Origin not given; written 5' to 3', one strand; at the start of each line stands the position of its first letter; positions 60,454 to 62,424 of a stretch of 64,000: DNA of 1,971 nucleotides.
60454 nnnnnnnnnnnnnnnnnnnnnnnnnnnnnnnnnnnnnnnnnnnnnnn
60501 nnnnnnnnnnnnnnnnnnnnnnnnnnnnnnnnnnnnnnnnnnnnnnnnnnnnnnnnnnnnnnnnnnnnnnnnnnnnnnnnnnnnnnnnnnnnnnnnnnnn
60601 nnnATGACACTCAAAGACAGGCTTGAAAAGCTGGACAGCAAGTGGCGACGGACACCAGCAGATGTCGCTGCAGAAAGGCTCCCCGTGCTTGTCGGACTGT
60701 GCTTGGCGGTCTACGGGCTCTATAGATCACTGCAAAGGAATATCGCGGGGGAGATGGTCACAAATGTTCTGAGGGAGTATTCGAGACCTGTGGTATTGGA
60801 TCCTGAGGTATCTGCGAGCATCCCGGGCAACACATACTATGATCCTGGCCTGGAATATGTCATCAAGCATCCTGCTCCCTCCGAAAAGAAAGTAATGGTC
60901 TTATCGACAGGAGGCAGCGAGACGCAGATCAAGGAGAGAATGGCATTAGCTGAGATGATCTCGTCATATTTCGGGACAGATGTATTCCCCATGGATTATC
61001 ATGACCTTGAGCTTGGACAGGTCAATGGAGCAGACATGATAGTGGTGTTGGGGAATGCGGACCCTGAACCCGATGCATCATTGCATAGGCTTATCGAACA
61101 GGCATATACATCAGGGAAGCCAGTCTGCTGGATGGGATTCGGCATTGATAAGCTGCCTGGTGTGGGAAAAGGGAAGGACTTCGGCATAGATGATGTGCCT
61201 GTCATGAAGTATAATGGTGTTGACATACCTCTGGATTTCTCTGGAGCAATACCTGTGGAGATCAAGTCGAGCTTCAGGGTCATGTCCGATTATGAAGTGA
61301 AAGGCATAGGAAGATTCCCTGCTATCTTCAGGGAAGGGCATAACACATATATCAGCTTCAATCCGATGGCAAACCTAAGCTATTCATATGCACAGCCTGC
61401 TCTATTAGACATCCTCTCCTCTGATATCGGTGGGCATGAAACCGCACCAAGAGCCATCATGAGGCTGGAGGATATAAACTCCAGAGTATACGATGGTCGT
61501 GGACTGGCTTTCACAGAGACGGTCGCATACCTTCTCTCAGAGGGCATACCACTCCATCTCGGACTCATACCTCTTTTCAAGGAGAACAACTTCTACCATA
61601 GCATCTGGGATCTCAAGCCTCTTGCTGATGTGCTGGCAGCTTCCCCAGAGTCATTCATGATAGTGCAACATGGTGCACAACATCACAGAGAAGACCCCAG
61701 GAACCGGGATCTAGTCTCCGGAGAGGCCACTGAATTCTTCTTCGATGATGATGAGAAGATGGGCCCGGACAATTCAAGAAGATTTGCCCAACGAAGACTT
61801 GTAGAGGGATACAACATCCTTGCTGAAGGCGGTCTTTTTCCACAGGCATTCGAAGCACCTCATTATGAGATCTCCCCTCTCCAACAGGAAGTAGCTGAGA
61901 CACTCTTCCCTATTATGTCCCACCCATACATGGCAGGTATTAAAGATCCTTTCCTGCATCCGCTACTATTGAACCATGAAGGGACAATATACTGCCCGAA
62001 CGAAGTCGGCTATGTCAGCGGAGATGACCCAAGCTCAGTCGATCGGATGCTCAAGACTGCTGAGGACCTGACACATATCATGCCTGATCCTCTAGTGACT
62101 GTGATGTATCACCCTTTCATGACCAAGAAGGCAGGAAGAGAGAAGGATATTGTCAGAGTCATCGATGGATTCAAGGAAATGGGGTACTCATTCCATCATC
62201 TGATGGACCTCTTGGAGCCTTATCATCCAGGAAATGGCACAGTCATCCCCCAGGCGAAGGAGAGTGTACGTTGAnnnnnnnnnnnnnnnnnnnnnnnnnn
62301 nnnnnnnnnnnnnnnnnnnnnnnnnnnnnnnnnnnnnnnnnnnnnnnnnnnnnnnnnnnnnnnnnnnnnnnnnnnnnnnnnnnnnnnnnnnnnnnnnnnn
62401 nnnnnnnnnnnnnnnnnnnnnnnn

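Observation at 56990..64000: Exopolysaccharide locus with a processive QxxRW glycosyltransferase, DUF2334-like deacetylase and Tat-secreted glycosidase-like protein (PNAG/cellulose-like system in an archaeon)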

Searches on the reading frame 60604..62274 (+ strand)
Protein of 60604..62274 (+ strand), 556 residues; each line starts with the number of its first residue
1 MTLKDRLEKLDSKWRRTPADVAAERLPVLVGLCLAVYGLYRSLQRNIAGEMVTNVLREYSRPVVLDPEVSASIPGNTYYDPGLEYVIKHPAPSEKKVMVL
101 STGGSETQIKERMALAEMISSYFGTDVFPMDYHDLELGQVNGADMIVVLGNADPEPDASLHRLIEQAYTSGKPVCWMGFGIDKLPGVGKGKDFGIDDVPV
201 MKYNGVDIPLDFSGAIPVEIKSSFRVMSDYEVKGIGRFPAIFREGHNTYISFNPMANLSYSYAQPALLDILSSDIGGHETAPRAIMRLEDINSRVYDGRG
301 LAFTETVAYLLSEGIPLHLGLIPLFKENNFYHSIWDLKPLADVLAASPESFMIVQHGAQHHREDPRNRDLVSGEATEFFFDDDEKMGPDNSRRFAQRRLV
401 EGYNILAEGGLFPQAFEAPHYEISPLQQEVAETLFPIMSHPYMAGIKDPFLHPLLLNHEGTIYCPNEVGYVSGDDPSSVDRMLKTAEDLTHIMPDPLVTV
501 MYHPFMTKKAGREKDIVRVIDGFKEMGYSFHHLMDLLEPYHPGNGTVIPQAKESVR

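Call 5: search_protein_families(library=pfam, proteins=[window:60604-62274:+], max_evalue=0.1)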
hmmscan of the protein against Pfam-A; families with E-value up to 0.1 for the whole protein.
window:60604-62274:+ (556 aa): 1 family
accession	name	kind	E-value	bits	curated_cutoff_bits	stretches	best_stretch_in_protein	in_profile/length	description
PF10096.14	DUF2334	-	9.1e-26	91.1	26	1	283-511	1-191/203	Uncharacterized protein conserved in bacteria (DUF2334)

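Call 6: search_protein_families(library=ncbifam, proteins=[window:60604-62274:+], max_evalue=0.1)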
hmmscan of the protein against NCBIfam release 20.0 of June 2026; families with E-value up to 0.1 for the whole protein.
window:60604-62274:+ (556 aa): 0 families

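Call 17: list_cluster_members(proteins=[P0001, window:60604-62274:+, window:58736-60607:+, window:55523-56848:-, P0025, P0002])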
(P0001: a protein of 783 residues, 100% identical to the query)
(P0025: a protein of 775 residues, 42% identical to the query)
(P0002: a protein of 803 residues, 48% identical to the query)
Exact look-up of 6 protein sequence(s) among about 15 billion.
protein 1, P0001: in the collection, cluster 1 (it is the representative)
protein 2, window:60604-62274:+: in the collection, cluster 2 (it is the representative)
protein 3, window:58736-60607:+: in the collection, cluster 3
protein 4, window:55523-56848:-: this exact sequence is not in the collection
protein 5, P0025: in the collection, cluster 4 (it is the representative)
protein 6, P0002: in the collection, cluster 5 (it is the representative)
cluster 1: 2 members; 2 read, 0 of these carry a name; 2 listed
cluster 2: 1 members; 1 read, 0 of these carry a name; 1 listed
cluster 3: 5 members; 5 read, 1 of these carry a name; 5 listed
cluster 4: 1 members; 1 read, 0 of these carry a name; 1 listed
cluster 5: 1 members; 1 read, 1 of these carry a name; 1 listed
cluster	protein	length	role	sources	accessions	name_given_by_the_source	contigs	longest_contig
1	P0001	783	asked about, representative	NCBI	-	-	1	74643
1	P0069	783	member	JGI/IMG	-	-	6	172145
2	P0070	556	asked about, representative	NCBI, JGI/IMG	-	-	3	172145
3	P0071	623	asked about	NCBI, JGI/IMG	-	-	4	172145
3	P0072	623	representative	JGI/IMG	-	-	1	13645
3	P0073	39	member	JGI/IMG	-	hypothetical protein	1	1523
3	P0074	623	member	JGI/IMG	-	-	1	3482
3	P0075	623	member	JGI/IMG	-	-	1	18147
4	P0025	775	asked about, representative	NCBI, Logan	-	-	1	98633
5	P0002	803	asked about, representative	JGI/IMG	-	cellulose synthase/poly-beta-1,6-N-acetylglucosamine synthase-like glycosyltransferase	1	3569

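Call 18: find_encoding_contigs(protein=window:60604-62274:+, flank=10000, max_places=3)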
Protein window:60604-62274:+ (556 aa): 3 contigs read that carry it; 2 places shown.
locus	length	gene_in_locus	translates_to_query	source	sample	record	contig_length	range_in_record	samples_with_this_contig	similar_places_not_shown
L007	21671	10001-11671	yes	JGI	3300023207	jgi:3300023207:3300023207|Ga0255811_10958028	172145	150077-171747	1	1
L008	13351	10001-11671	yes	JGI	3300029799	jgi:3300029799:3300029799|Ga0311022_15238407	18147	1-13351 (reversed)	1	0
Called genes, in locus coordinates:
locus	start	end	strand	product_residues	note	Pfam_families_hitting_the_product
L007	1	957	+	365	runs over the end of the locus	PF01544:CorA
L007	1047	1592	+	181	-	PF13240:Zn_Ribbon_1 (weak), PF13248:Zn_ribbon_3 (weak)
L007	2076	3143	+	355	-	PF13191:AAA_16, PF00931:NB-ARC, PF00004:AAA (weak), PF05729:NACHT (weak), PF13401:AAA_22, PF22703:Cdc6_lid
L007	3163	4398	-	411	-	-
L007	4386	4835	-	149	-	PF18936:DUF5684 (faint)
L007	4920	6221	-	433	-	PF03952:Enolase_N, PF00113:Enolase_C, PF13378:MR_MLE_C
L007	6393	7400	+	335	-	PF23023:Anti-Pycsar_Apyc1 (weak), PF12706:Lactamase_B_2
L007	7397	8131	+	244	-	PF00483:NTP_transferase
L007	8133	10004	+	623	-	PF22612:GH113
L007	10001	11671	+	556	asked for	PF10096:DUF2334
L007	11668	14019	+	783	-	PF13641:Glyco_tranf_2_3 (weak), PF13632:Glyco_trans_2_3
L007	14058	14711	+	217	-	PF04851:ResIII, PF00270:DEAD, PF22527:DEXQc_Suv3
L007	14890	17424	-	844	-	PF01326:PPDK_N (weak), PF00391:PEP-utilizers, PF02896:PEP-utilizers_C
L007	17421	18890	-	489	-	PF02310:B12-binding, PF04055:Radical_SAM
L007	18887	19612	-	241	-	-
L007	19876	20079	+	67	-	-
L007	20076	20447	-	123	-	PF09685:MamF_MmsF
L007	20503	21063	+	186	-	PF14385:DUF4416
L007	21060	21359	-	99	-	-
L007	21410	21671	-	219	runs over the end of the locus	?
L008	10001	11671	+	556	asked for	PF10096:DUF2334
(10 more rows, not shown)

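Call 34: find_homologous_proteins(query=window:60604-62274:+)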
Query window:60604-62274:+ (556 aa): 2 proteins with E <= 0.001 among 8000 candidates.
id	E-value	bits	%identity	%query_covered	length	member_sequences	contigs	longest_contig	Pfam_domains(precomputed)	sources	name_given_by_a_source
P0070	0.0e+0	1284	100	100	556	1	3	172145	PF10096.15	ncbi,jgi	-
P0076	9.2e-122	426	39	97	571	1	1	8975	PF10096.15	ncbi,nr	ncbi:MAG: DUF2334 domain-containing protein [Nanoarchaeota archaeon]|nr:DUF2334 domain-containing pr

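Call 36: search_solved_structures(query=window:60604-62274:+, max_evalue=1, show_alignments=2)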
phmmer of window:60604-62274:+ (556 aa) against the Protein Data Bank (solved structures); distinct sequences matched with E-value up to 1: 1.
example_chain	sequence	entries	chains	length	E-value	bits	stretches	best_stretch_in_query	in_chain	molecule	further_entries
4ey3_A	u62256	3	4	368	0.46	12.4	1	367-419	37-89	Twin-arginine translocation pathway signal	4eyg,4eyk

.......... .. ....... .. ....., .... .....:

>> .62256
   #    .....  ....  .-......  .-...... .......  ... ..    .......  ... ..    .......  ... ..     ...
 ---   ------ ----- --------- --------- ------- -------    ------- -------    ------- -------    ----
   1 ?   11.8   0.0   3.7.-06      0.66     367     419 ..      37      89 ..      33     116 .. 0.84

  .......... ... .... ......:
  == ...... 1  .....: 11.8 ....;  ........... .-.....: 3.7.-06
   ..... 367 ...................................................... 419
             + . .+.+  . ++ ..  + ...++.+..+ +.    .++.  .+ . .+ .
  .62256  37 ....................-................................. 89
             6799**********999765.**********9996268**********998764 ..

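Call 39: find_homologous_proteins(query=A2, max_evalue=0.00001)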
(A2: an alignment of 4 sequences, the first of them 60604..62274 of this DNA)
Query A2 (4 sequences) (556 aa, profile of the alignment): 6 proteins with E <= 0.00001 among 8000 candidates.
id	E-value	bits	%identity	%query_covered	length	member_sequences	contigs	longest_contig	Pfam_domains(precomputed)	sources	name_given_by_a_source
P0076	8.3e-255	865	39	97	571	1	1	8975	PF10096.15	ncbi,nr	ncbi:MAG: DUF2334 domain-containing protein [Nanoarchaeota archaeon]|nr:DUF2334 domain-containing pr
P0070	4.4e-245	832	100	100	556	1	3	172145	PF10096.15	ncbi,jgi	-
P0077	5.7e-15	73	24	53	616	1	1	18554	PF10096.15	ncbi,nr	ncbi:MAG: hypothetical protein JWP41_1874 [Ramlibacter sp.]|nr:hypothetical protein [Ramlibacter sp.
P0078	3.9e-12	64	21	79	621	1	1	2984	PF10096.15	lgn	-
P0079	6.2e-11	60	23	60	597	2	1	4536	PF10096.15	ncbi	-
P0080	2.9e-6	44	23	52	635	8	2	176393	PF10096.15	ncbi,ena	-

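Call 47: find_encoding_contigs(protein=P0076, flank=10000, max_places=1)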
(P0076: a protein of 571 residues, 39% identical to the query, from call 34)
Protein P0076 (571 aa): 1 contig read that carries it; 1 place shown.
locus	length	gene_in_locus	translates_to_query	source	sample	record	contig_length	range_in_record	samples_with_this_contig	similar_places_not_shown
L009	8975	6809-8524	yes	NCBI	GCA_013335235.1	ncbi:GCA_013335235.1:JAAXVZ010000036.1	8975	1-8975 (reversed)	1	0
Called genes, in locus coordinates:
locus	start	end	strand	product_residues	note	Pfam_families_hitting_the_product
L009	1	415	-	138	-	PF12705:PDDEXK_1 (faint)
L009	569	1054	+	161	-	-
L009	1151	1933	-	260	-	PF01207:Dus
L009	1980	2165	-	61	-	-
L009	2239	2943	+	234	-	PF13482:RNase_H_2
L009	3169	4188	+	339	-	PF23023:Anti-Pycsar_Apyc1 (weak), PF12706:Lactamase_B_2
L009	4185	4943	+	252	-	PF00483:NTP_transferase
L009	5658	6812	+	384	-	PF22612:GH113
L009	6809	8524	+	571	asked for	PF10096:DUF2334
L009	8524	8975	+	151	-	?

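Call 54: search_protein_families(library=pfam, proteins=[L007:14058-14711:+], max_evalue=1)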
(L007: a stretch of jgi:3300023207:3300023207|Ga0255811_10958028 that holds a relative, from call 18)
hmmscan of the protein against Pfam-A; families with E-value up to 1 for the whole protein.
L007:14058-14711:+ (217 aa): 9 families
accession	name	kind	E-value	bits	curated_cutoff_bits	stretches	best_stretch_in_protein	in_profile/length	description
PF00270.35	DEAD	-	1.3e-34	119.8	26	1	25-185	2-166/167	DEAD/DEAH box helicase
PF04851.21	ResIII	-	1.6e-10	41.6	22.5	1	22-180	3-162/164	Type III restriction enzyme, res subunit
PF22527.2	DEXQc_Suv3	-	3.2e-09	37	27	1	40-157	15-114/154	DEXQ-box helicase domain of Suv3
PF13401.12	AAA_22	-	0.0036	18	27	1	40-166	7-110/130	AAA domain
PF00004.35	AAA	-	0.045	14.6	21.2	1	42-169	2-97/131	ATPase family associated with various cellular activities (AAA)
PF06745.19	ATPase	-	0.057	13.2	26.6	1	31-169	12-152/231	KaiC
PF03466.25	LysR_substrate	-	0.092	12.6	28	1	85-130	26-73/209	LysR substrate binding domain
PF02562.22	PhoH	-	0.17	11.8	27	1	26-77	8-59/205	PhoH-like protein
PF01695.23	IstB_IS21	-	0.17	11.8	24.1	1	39-79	93-131/238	IstB-like ATP binding protein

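Call 56: predict_structure(alignment_id=A3)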
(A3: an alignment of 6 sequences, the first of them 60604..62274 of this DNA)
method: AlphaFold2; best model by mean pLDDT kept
length: 556 residues; sequences in the alignment: 6
mean_pLDDT: 67.3   pTM: 0.69
mean pLDDT of the five models: 67.3, 66.6, 62.2, 61.1, 60.0
residues with pLDDT >= 90: 40; 70-90: 273; 50-70: 116; < 50: 127
segments of 3 or more residues with pLDDT < 50: 22-71, 81-90, 258-260, 368-376, 440-466, 506-508, 536-556
pLDDT, mean of each block of 10 residues (from residue 1): 59 58 46 34 25 26 37 55 44 77 73 79 79 79 87 59 70 87 84 79 87 78 89 89 90 69 80 76 80 57 82 86 75 78 79 76 55 49 67 80 79 70 68 64 33 39 54 77 88 80 58 81 91 51 32 27
secondary structure, 60 per line:
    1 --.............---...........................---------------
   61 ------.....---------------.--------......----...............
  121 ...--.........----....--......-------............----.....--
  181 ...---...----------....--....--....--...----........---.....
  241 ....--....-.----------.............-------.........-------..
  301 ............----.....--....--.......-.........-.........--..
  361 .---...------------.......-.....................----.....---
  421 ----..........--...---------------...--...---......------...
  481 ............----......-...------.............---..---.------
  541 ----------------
elements in order: H3-15 H19-45 H67-71 E96-101 H106-123 E126-131 H139-142 E145-150 H158-169 E174-178 E187-189 E200-203 E206-209 E218-220 E225-232 E236-244 E247-250 H263-275 E283-291 H299-312 E317-321 E324-327 E330-333 H338-346 E351-356 E359-361 H380-386 H388-408 E413-417 H425-434 E437-439 E455-457 E460-462 E466-471 H478-492 E497-502 H513-525

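Call 58: fold_search(model_id=the predicted structure, library=pdb)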
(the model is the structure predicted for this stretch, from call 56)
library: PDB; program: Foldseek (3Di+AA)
matches with E <= 10: 1469; with E <= 0.001: 31
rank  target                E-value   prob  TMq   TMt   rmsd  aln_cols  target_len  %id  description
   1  8ccy                  1.3e-09  1.00  0.34  0.27  11.1       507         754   12  Human heparan sulfate N-deacetylase-N-sulfotransferase 1 in complex with calcium and 3'-phosphoadenosine-5'-phosphosulfa (released 2024-02-07)
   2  8chs_A                7.9e-08  1.00  0.34  0.28  11.2       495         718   11  Human heparan sulfate N-deacetylase-N-sulfotransferase 1 in complex with calcium, 3'-phosphoadenosine-5'-phosphosulfat (released 2024-02-21)
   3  7mo6_A                1.9e-06  1.00  0.25  0.27  11.7       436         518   12  Guanosine Monophosphate Synthase from Aspergillus fumigatus Af293 (released 2022-02-16)
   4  2d7j                  5.2e-06  1.00  0.25  0.63   4.3       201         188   12  Crystal Structure Analysis of Glutamine Amidotransferase from Pyrococcus horikoshii OT3 (released 2006-11-21)
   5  1wl8                  6.6e-06  1.00  0.25  0.63   4.2       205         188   13  Crystal structure of PH1346 protein from Pyrococcus horikoshii (released 2005-08-16)
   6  7mo6_B                9.8e-06  1.00  0.21  0.21  12.7       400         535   12  Guanosine Monophosphate Synthase from Aspergillus fumigatus Af293 (released 2022-02-16)
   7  7fbw                  1.6e-05  1.00  0.26  0.67   4.9       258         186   14  Acetylxylan esterase from Caldanaerobacter subterraneus subsp. tengcongensis (released 2021-10-27)
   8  7dy2_B                2.5e-05  0.63  0.13  0.15  20.4       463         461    9  Crystal Structure of Cyanobacterial Circadian Clock Protein KaiC (released 2022-04-27)
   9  8rp0_AAA              2.9e-05  1.00  0.23  0.60   4.1       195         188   14  Aminodeoxychorismate synthase complex from Escherichia coli, with glutamine and chorismate added (released 2025-01-29)
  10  3r75_B                3.5e-05  1.00  0.25  0.22   7.3       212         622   13  Crystal structure of 2-amino-2-desoxyisochorismate synthase (ADIC) synthase PhzE from Burkholderia lata 383 in complex (released 2011-03-30)
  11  7d95_A                4.6e-05  1.00  0.25  0.64   4.3       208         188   13  Crystal structure of acivicin-bound GATase subunit of Methanocaldococcus jannaschii GMP synthetase (released 2021-08-04)
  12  8rp2_BBB              4.9e-05  1.00  0.24  0.61   4.2       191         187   16  Aminodeoxychorismate synthase complex from Escherichia coli, with EDTA added (released 2025-01-29)
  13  7ac8_F                5.2e-05  1.00  0.23  0.57   4.4       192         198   12  Molecular basis for the unique allosteric activation mechanism of the heterodimeric imidazole glycerol phosphate synth (released 2021-05-19)
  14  3r75_A                5.2e-05  1.00  0.23  0.21   7.5       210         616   14  Crystal structure of 2-amino-2-desoxyisochorismate synthase (ADIC) synthase PhzE from Burkholderia lata 383 in complex (released 2011-03-30)
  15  7ac8_B                6.6e-05  1.00  0.22  0.51   4.9       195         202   12  Molecular basis for the unique allosteric activation mechanism of the heterodimeric imidazole glycerol phosphate synth (released 2021-05-19)
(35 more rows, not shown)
